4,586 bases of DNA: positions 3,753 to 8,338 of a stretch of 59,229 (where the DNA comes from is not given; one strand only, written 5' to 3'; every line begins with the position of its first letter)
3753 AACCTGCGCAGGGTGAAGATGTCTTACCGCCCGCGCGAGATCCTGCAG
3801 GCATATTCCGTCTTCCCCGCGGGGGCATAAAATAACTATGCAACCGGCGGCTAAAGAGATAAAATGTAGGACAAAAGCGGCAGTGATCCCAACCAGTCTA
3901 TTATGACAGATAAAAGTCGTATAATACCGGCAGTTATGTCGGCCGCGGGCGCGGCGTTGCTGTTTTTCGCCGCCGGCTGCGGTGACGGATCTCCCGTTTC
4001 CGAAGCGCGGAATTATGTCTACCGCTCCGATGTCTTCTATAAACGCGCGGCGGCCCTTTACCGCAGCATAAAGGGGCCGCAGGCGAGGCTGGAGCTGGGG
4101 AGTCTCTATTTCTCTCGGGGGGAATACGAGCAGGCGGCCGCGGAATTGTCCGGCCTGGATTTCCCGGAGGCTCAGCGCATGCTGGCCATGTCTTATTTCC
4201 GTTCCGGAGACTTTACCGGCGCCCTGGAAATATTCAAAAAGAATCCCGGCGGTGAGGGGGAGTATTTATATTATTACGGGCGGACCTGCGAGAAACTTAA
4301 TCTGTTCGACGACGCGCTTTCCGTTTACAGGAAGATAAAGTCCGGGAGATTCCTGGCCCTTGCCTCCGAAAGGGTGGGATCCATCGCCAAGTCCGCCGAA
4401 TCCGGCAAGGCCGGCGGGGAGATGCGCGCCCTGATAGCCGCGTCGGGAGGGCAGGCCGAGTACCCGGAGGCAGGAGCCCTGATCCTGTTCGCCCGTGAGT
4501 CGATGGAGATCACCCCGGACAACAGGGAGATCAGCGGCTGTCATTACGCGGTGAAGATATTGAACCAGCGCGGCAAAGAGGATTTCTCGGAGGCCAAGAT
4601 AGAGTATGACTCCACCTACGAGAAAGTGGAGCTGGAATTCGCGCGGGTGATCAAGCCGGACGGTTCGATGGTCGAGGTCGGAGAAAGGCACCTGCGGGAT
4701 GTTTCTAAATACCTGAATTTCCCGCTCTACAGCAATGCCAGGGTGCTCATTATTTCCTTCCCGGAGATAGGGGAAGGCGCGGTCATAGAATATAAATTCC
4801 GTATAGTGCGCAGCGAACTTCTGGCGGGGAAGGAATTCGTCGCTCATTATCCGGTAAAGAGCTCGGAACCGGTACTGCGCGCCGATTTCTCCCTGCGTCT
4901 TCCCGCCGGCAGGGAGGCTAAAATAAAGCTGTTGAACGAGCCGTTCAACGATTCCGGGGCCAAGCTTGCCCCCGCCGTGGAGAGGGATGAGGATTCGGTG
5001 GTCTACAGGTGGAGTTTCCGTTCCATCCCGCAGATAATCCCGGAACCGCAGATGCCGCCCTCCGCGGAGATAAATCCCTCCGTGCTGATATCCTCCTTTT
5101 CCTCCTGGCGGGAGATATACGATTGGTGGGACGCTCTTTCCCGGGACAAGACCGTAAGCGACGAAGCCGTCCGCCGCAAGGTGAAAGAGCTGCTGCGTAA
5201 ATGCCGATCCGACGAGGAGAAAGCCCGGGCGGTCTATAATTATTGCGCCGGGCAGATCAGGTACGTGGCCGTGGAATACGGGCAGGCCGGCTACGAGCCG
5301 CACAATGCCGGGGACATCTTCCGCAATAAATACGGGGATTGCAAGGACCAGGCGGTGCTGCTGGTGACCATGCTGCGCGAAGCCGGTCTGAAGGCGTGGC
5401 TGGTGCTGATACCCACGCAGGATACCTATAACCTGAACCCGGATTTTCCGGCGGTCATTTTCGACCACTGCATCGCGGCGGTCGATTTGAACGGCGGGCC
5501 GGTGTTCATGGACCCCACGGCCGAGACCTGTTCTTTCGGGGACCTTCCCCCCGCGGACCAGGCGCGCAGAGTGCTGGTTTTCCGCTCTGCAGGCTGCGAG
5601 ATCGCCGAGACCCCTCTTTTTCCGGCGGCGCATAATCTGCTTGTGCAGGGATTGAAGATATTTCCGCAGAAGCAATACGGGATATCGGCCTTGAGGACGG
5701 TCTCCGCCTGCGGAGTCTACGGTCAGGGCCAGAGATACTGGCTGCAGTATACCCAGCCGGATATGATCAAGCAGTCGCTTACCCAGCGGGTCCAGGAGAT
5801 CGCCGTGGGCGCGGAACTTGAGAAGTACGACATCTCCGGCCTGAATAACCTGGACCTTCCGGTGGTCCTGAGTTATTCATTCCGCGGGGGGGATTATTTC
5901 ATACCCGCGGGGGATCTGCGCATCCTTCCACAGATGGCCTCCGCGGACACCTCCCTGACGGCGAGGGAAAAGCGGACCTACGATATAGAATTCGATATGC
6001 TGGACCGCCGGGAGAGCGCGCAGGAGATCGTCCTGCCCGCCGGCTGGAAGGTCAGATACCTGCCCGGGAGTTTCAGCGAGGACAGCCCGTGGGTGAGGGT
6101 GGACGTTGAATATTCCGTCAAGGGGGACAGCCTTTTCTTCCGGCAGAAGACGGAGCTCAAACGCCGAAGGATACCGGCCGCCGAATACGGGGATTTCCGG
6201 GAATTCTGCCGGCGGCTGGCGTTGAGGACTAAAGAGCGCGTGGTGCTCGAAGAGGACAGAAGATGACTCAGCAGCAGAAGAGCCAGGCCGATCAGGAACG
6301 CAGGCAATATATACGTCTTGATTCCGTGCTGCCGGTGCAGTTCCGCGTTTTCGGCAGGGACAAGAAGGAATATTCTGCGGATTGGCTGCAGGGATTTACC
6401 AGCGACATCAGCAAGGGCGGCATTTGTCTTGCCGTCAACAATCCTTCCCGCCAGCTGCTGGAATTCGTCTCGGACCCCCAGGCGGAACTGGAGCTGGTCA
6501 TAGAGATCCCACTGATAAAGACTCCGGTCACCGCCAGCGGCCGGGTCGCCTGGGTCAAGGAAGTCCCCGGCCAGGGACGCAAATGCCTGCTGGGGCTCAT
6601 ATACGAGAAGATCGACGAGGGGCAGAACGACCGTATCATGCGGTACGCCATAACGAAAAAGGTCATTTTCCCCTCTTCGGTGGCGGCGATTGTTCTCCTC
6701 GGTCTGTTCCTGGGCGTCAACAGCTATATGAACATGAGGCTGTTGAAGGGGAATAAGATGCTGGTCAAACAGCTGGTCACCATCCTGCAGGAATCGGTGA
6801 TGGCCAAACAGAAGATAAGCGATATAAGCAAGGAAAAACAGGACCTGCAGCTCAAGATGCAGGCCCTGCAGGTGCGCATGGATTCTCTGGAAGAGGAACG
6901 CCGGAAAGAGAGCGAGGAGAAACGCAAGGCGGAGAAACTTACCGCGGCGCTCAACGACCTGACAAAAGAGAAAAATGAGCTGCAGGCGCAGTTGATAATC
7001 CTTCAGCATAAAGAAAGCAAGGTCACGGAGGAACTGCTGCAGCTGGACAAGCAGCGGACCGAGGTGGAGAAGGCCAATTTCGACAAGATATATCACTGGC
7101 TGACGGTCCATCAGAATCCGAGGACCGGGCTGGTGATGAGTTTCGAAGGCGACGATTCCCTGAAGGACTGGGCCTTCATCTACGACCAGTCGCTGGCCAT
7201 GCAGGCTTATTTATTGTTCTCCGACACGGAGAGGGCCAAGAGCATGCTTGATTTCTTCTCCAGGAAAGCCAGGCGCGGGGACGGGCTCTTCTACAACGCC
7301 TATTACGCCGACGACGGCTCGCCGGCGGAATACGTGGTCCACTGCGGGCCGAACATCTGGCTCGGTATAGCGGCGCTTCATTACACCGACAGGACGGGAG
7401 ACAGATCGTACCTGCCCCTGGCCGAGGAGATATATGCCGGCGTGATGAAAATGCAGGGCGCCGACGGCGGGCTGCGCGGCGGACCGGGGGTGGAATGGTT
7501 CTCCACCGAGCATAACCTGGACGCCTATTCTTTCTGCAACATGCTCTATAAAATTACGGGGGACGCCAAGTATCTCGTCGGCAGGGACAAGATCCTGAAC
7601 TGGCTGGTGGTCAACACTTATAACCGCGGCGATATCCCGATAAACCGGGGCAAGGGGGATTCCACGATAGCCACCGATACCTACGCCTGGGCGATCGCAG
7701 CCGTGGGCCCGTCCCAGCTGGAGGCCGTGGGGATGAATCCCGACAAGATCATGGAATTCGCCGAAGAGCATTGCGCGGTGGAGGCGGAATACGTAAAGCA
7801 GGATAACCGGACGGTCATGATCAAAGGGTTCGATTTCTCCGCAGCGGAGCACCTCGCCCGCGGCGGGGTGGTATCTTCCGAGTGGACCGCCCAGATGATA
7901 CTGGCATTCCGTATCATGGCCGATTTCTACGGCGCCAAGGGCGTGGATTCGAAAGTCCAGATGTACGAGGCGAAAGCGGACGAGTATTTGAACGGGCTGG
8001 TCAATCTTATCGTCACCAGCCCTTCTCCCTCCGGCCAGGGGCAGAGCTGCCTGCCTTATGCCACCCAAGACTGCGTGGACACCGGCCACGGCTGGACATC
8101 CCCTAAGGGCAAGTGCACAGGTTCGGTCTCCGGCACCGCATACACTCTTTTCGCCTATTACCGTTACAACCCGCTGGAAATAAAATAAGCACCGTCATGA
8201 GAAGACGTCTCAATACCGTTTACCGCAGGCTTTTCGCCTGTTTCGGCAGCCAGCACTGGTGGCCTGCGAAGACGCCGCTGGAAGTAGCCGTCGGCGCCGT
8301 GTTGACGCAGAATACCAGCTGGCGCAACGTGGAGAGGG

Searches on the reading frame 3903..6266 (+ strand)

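Call 85: search_protein_families(library=pfam, proteins=[window:3903-6266:+], max_evalue=0.001)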
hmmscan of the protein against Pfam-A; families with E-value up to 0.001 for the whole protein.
window:3903-6266:+ (787 aa): 11 families
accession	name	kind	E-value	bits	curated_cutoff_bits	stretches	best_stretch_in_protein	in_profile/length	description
PF12969.12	DUF3857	-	3.9e-32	112.1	24.6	1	214-377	10-168/170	Domain of Unknown Function with PDB structure (DUF3857)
PF01841.26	Transglut_core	-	2.9e-11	44.1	23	1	427-510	4-84/108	Transglutaminase-like superfamily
PF12895.13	ANAPC3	-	5e-08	33.6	27.2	1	88-144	23-81/82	Anaphase-promoting complex, cyclosome, subunit 3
PF13428.12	TPR_14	-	1.6e-07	31.7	23.5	0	88-112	1-25/44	Tetratricopeptide repeat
PF07719.23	TPR_2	-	1.7e-07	31.2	27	0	88-113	1-26/34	Tetratricopeptide repeat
PF13432.12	TPR_16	-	3.7e-07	30.9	32.7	0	93-145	2-57/65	Tetratricopeptide repeat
PF14559.12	TPR_19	-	2.8e-05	24.8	25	0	46-87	7-53/68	Tetratricopeptide repeat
PF07721.20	TPR_4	-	0.00023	21.9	27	0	59-82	1-24/26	Tetratricopeptide repeat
PF00515.34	TPR_1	-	0.00025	21.2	27.8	0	60-79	2-21/34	Tetratricopeptide repeat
PF13424.12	TPR_12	-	0.00047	20.7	30.1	0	91-144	6-70/77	Tetratricopeptide repeat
PF13374.12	TPR_10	-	0.00057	20.3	27.5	0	92-113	6-27/42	Tetratricopeptide repeat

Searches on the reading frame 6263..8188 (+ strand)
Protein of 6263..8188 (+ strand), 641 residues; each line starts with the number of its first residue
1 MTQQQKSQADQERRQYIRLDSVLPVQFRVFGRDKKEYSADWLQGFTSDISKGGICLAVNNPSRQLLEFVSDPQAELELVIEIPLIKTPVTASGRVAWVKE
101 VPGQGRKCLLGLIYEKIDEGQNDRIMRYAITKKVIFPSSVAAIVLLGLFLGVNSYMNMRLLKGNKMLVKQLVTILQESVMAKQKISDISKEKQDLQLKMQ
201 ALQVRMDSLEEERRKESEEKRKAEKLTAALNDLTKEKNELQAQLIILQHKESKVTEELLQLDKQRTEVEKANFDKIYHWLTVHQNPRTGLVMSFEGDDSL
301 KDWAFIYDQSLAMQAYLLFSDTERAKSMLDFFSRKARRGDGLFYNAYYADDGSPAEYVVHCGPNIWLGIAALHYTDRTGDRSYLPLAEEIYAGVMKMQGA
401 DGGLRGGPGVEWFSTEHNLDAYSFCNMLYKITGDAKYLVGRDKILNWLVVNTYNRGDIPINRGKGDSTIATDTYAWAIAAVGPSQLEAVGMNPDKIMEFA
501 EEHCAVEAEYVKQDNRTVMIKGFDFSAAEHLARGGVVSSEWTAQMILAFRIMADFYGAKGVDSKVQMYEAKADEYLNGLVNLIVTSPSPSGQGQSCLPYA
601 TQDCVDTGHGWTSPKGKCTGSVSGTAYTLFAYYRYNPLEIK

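Call 85: search_protein_families(library=pfam, proteins=[window:6263-8188:+], max_evalue=0.001)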
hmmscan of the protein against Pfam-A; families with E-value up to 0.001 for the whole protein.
window:6263-8188:+ (641 aa): 1 family
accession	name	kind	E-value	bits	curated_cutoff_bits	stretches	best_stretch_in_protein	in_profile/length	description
PF07238.19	PilZ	-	1.4e-08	35.4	22.5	1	12-128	1-99/102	PilZ domain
